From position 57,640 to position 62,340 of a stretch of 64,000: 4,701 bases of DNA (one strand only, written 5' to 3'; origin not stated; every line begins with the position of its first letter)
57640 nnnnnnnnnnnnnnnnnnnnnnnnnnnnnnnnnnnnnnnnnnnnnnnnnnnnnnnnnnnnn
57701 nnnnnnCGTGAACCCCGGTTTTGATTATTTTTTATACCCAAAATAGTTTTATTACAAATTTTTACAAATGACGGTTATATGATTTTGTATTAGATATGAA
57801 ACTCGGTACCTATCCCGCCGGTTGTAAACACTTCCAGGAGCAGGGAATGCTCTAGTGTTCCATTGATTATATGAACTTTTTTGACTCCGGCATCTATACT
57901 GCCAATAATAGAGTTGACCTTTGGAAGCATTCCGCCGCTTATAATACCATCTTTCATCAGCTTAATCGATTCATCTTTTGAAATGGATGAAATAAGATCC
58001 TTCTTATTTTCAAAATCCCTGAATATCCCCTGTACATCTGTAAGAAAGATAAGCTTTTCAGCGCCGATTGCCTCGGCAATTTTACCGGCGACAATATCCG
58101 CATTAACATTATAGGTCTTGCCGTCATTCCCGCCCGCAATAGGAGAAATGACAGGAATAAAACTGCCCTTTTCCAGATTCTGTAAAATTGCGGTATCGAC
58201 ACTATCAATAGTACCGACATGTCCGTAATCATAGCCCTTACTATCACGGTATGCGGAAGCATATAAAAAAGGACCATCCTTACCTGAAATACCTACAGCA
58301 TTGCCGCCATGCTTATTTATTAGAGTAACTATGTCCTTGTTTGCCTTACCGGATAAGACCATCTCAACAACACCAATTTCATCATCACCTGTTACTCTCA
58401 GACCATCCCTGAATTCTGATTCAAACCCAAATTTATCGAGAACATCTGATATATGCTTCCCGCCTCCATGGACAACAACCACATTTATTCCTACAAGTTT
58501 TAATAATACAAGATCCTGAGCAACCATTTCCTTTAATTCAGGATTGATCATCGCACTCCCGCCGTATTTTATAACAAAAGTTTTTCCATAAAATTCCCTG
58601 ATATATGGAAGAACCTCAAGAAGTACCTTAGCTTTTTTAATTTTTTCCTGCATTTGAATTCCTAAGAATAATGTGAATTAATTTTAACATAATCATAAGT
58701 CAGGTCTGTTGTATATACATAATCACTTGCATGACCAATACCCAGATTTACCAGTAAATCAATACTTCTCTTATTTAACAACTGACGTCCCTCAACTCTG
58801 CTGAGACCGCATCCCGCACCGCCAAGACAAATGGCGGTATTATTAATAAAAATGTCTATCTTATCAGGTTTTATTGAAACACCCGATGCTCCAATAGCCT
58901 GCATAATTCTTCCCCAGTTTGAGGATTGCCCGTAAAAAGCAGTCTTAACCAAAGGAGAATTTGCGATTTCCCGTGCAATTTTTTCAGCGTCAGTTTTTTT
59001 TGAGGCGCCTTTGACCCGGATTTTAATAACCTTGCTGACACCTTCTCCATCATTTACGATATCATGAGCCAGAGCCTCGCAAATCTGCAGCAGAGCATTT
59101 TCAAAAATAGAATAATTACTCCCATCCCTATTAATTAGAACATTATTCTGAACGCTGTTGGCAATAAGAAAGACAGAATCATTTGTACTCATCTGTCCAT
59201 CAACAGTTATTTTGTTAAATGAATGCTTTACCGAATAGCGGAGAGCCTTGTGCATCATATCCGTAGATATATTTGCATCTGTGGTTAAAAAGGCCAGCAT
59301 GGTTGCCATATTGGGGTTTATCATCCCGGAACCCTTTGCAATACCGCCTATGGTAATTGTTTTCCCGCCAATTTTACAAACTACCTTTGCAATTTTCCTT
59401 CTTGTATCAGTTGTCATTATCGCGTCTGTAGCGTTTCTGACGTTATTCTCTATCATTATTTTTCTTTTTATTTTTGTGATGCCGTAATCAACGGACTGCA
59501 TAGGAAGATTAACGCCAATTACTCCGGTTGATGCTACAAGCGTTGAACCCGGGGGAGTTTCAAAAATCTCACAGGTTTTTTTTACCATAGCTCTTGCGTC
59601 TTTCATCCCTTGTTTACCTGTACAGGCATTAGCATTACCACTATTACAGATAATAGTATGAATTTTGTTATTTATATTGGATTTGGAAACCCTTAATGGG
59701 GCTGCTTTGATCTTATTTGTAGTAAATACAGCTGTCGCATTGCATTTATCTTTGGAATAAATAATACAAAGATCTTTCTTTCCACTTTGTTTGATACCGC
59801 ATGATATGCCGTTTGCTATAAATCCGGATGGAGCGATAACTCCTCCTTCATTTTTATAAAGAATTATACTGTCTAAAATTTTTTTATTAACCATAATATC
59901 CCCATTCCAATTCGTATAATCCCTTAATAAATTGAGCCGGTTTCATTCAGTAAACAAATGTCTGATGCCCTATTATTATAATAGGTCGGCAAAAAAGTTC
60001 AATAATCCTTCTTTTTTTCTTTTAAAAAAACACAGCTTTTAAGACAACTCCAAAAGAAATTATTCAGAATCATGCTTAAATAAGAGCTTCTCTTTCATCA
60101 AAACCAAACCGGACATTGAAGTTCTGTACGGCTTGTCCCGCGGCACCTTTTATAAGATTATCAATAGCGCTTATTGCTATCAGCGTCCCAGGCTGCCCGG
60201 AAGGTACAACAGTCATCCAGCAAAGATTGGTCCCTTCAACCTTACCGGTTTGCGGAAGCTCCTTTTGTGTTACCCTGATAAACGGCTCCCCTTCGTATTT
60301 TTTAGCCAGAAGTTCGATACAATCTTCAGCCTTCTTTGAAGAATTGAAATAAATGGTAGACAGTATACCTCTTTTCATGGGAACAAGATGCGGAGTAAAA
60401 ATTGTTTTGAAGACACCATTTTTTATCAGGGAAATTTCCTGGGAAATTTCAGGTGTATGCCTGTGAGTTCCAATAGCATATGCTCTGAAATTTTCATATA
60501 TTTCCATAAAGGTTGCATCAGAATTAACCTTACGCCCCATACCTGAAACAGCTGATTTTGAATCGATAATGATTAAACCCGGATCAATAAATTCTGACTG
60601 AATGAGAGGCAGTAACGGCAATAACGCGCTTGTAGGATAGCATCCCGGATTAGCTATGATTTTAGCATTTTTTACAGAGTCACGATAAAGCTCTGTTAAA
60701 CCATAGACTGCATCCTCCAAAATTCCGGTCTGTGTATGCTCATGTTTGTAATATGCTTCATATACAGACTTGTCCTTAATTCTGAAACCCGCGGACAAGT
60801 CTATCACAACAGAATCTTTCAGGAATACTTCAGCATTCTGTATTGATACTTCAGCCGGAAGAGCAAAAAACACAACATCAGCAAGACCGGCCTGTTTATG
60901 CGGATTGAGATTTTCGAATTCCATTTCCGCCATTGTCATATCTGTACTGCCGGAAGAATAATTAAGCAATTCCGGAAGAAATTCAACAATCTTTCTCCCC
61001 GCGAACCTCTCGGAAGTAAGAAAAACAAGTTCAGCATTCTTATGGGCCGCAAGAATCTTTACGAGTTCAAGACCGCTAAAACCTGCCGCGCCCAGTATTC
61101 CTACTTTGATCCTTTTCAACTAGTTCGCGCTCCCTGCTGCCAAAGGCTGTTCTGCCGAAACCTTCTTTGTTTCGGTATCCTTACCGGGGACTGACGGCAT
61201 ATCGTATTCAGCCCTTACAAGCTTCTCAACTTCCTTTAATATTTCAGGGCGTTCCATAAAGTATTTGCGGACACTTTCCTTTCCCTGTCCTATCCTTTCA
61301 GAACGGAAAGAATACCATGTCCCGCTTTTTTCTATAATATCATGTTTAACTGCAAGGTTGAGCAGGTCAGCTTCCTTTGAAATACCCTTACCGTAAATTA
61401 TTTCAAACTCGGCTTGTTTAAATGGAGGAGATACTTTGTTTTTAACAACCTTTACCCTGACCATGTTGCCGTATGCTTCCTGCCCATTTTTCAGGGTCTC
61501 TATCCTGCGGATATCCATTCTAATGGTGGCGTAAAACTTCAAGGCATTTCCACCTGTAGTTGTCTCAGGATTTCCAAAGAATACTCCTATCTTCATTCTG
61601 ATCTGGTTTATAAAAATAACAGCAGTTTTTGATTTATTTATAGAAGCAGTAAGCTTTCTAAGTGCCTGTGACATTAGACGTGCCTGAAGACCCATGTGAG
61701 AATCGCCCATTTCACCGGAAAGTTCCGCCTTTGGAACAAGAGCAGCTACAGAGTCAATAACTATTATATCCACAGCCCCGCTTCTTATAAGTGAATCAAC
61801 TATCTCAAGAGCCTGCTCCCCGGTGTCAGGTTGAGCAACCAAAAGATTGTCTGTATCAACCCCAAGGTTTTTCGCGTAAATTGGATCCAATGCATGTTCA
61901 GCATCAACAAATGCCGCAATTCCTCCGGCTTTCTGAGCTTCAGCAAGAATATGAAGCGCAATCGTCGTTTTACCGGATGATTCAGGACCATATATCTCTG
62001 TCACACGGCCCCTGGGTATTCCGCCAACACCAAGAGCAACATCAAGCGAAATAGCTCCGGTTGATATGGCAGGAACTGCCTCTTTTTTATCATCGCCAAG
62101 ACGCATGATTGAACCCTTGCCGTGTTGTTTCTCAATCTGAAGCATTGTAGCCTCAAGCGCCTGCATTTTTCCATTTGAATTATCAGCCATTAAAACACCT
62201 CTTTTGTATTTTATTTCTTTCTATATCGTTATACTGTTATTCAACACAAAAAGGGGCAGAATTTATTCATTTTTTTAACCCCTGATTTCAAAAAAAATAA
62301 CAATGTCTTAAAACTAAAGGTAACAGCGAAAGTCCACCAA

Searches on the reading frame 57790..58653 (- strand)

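Call 68: search_protein_families(library=pfam, proteins=[window:57790-58653:-], max_evalue=0.00001)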
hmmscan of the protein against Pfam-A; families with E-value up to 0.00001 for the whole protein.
window:57790-58653:- (287 aa): 1 family
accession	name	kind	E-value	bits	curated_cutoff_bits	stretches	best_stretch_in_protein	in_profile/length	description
PF00696.33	AA_kinase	-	5.2e-43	147.9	24.9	1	24-264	1-234/234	Amino acid kinase family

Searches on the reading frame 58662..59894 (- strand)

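Call 68: search_protein_families(library=pfam, proteins=[window:58662-59894:-], max_evalue=0.00001)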
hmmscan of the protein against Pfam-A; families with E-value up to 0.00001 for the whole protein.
window:58662-59894:- (410 aa): 1 family
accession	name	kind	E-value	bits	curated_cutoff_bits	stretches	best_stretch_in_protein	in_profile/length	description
PF01960.23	ArgJ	-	6.5e-139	463.3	32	1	27-410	2-376/377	ArgJ family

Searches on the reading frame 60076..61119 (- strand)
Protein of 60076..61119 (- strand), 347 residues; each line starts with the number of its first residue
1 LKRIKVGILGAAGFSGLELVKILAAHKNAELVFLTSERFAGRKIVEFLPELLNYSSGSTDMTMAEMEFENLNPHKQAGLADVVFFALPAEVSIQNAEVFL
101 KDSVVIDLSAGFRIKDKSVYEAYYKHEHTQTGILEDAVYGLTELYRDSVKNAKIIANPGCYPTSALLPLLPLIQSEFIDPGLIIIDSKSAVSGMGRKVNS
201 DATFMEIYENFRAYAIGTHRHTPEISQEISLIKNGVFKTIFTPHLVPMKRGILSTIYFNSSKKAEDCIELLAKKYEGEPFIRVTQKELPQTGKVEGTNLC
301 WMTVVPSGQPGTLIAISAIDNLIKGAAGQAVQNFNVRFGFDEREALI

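Call 68: search_protein_families(library=pfam, proteins=[window:60076-61119:-], max_evalue=0.00001)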
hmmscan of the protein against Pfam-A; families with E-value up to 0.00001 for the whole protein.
window:60076-61119:- (347 aa): 3 families
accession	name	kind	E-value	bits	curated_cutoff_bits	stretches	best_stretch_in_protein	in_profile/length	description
PF22698.1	Semialdhyde_dhC_1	-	5.8e-51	173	27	1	160-321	1-165/165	Semialdehyde dehydrogenase, dimerisation domain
PF01118.30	Semialdhyde_dh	-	2.1e-22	80.2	26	1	5-152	1-121/121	Semialdehyde dehydrogenase, NAD binding domain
PF02774.23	Semialdhyde_dhC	-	7.2e-20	72.3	26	1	169-324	1-184/184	Semialdehyde dehydrogenase, dimerisation domain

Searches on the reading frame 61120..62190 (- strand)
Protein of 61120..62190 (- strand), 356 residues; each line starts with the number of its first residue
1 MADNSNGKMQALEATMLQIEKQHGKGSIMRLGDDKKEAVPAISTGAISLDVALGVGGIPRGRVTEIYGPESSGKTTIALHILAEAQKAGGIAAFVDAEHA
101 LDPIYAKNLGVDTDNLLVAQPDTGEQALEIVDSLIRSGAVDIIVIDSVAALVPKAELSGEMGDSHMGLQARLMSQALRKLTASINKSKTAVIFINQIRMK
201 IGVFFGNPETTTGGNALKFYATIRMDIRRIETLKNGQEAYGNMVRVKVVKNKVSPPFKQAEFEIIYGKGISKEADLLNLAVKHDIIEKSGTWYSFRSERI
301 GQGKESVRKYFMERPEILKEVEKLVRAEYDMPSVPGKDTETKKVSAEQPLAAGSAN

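Call 68: search_protein_families(library=pfam, proteins=[window:61120-62190:-], max_evalue=0.00001)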
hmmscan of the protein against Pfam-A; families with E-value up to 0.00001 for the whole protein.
window:61120-62190:- (356 aa): 4 families
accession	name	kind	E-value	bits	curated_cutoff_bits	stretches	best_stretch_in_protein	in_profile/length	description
PF00154.27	RecA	-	7.6e-140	465.2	27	1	10-271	1-262/262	recA bacterial DNA recombination protein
PF21096.2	RecA_C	-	1.3e-21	76.9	27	1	275-329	2-56/57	RecA C-terminal domain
PF08423.17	Rad51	-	1.8e-12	47.5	22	1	37-229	3-211/244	Rad51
PF06745.19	ATPase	-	8.3e-09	35.6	26.6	1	43-270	2-224/231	KaiC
